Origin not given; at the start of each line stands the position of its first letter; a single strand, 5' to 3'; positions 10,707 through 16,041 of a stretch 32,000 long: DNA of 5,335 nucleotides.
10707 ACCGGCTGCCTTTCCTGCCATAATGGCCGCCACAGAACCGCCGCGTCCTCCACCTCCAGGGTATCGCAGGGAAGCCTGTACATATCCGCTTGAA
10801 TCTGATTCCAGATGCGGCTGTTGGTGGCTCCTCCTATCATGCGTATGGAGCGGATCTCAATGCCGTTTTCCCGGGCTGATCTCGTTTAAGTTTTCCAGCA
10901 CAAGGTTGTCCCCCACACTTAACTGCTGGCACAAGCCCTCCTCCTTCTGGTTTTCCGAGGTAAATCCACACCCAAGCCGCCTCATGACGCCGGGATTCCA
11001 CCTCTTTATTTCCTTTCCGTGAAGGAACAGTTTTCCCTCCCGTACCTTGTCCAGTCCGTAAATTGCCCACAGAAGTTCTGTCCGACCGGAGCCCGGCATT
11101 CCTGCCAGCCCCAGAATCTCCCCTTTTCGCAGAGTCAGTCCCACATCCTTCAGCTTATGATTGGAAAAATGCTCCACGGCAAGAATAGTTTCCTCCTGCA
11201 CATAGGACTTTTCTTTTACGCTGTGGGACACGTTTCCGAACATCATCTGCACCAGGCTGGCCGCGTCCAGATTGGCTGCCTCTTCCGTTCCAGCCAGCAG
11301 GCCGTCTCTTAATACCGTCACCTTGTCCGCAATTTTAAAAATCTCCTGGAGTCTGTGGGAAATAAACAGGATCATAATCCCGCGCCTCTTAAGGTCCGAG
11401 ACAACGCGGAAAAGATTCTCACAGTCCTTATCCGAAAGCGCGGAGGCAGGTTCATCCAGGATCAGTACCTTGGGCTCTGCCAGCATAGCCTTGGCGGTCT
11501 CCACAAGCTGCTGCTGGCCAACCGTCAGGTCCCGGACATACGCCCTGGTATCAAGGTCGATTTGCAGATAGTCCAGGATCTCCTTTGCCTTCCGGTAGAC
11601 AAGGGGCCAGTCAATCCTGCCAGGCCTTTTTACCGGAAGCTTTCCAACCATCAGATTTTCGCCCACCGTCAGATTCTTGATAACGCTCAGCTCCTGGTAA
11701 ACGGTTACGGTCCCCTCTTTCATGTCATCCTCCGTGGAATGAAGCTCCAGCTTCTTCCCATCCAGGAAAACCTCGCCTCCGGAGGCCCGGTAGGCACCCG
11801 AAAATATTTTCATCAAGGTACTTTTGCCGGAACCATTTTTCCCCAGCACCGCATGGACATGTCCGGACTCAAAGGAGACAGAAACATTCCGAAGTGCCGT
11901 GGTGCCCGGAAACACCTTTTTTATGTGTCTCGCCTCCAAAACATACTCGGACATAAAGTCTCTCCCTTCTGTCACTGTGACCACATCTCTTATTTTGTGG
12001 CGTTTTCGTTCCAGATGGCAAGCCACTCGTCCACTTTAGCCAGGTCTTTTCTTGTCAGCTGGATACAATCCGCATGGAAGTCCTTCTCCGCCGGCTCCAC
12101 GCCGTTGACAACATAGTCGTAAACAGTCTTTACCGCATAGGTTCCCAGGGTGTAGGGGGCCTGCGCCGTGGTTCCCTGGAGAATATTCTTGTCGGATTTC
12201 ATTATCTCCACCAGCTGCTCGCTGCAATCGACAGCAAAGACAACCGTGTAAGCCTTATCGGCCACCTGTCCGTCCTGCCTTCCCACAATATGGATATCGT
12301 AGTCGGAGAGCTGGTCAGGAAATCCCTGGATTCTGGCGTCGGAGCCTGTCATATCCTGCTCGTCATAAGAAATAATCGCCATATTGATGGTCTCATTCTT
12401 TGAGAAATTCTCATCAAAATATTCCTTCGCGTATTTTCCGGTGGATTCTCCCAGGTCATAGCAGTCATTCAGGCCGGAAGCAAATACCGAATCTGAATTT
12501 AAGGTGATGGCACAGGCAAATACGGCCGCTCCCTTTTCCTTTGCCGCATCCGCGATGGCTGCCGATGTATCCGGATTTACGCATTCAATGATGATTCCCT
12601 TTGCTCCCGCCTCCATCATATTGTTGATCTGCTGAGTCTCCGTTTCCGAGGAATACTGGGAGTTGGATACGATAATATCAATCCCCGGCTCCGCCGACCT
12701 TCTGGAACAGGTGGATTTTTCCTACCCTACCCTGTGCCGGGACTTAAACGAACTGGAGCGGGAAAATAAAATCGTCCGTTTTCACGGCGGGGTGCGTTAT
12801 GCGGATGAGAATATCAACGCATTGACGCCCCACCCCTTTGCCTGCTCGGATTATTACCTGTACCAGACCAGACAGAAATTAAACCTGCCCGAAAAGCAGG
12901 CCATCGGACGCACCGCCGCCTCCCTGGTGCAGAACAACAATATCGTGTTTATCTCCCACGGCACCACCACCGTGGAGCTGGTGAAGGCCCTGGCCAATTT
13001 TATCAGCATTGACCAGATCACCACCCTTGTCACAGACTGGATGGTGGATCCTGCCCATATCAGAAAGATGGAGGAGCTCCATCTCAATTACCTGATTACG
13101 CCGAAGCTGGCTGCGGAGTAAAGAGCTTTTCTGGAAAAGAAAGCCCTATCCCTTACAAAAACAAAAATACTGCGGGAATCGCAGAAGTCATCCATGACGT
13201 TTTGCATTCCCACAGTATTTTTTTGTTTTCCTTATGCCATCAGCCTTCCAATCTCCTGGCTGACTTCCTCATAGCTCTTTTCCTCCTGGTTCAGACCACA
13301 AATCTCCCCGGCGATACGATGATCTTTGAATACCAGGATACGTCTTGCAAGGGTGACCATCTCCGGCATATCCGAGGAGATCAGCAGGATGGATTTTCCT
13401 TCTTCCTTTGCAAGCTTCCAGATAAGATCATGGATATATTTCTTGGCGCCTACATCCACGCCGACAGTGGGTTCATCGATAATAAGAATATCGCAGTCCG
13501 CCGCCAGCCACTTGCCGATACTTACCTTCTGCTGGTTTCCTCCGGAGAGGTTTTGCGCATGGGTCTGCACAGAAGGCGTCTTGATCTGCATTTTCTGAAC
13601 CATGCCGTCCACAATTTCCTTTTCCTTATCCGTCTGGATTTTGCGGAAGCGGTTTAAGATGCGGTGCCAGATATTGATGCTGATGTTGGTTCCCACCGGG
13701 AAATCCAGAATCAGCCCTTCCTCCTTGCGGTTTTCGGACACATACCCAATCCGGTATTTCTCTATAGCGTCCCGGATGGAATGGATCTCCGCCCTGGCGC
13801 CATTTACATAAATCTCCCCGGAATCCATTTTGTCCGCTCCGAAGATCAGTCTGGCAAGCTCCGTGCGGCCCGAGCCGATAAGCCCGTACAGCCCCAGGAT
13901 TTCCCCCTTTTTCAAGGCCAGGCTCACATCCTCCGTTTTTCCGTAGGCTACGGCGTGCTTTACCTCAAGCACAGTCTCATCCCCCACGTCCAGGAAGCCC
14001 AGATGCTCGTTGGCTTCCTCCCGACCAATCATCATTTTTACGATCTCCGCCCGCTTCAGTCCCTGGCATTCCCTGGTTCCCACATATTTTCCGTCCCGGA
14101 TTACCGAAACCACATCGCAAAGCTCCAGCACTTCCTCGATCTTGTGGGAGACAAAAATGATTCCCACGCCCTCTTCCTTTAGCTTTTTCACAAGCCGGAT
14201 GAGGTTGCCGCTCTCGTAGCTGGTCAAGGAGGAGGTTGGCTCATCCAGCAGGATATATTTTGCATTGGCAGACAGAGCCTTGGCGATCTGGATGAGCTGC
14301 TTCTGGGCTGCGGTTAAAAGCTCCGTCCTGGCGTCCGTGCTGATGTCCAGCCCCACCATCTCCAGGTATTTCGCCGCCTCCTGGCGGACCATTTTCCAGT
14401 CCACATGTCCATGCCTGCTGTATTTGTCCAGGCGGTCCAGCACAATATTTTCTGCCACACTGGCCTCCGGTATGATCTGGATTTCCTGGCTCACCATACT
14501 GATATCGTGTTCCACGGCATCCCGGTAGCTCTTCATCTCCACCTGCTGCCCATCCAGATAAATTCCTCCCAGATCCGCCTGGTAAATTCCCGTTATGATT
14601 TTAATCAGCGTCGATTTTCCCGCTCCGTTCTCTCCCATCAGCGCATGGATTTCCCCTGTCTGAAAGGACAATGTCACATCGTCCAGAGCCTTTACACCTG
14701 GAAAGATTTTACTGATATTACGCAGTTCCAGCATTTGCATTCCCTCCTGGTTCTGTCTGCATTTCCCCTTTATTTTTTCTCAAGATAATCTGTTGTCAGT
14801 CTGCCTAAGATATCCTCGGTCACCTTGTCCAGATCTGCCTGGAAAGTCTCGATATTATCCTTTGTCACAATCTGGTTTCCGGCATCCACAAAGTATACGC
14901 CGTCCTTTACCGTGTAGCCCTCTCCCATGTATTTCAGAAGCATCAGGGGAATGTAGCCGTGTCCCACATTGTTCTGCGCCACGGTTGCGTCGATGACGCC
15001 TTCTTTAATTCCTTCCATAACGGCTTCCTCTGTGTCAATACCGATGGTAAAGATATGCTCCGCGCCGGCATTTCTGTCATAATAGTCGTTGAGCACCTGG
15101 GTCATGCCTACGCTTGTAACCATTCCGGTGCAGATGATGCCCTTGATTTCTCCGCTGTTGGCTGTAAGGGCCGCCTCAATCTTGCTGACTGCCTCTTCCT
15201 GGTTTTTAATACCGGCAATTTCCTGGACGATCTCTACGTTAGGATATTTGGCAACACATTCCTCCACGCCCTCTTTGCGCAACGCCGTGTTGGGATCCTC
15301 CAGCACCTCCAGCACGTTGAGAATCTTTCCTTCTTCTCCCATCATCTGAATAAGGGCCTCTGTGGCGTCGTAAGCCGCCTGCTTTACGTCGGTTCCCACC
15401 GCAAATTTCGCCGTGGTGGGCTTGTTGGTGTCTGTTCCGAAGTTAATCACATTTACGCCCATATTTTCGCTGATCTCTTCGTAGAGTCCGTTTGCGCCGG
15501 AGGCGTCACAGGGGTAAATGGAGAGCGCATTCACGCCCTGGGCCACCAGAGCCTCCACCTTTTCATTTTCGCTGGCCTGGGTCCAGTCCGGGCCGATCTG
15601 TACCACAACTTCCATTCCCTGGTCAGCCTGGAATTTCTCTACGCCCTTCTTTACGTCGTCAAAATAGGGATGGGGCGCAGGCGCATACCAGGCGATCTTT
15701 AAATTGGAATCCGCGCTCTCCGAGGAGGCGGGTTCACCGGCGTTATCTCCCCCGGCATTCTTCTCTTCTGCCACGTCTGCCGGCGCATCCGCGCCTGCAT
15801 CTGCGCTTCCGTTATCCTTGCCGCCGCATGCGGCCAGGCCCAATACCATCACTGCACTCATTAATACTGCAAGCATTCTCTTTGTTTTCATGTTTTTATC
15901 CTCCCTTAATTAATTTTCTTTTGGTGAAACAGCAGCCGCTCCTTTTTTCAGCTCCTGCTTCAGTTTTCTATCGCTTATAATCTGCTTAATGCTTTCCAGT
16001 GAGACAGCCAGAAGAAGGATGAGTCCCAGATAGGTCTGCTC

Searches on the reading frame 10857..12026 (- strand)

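Call 33: search_protein_families(library=pfam, proteins=[window:10857-12026:-], max_evalue=0.00001)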
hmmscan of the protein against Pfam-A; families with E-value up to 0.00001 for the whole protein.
window:10857-12026:- (389 aa): 3 families
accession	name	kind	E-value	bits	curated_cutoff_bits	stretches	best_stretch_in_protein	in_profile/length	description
PF00005.33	ABC_tran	-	9.8e-39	133.5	25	2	45-194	1-136/137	ABC transporter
PF13304.12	AAA_21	-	9.4e-07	29.6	27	0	58-85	2-42/304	AAA domain, putative AbiEii toxin, Type IV TA system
PF13604.12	AAA_30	-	2.9e-06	27.6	27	0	53-87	15-50/191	AAA domain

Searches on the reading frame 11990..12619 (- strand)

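Call 33: search_protein_families(library=pfam, proteins=[window:11990-12619:-], max_evalue=0.00001)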
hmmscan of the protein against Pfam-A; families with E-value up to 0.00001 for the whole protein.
window:11990-12619:- (209 aa): 1 family
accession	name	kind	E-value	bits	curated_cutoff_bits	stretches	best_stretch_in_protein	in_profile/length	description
PF13407.12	Peripla_BP_4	-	5.7e-12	46.2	35.1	1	1-126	51-172/258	Periplasmic binding protein domain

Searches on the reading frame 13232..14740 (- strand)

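Call 33: search_protein_families(library=pfam, proteins=[window:13232-14740:-], max_evalue=0.00001)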
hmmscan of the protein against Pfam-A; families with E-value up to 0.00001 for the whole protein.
window:13232-14740:- (502 aa): 2 families
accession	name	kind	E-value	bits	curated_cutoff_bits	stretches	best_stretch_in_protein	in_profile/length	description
PF00005.33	ABC_tran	-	1.5e-52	178.2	25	2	19-170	1-137/137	ABC transporter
PF13304.12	AAA_21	-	2.2e-11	44.8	27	0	31-81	1-63/304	AAA domain, putative AbiEii toxin, Type IV TA system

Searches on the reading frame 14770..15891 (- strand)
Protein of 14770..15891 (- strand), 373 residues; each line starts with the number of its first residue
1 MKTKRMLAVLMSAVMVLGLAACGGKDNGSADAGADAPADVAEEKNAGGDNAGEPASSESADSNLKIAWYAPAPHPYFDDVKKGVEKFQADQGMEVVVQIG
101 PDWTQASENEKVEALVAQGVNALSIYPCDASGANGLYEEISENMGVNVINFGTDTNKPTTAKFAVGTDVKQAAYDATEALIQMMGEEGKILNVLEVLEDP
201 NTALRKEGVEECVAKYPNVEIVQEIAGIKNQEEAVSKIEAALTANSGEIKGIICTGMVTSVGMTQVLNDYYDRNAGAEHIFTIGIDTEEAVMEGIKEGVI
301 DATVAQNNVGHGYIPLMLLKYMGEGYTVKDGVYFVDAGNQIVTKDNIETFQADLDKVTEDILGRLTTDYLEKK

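Call 3: search_protein_families(library=pfam, proteins=[window:14770-15891:-], max_evalue=0.01)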
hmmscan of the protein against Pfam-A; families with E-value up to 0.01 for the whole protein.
window:14770-15891:- (373 aa): 2 families
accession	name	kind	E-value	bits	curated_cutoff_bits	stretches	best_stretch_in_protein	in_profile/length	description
PF13407.12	Peripla_BP_4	-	3.1e-41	142.1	35.1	1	73-323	9-254/258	Periplasmic binding protein domain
PF00532.27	Peripla_BP_1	-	3.6e-08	33.7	22.2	1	72-268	11-202/281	Periplasmic binding proteins and sugar binding domain of LacI family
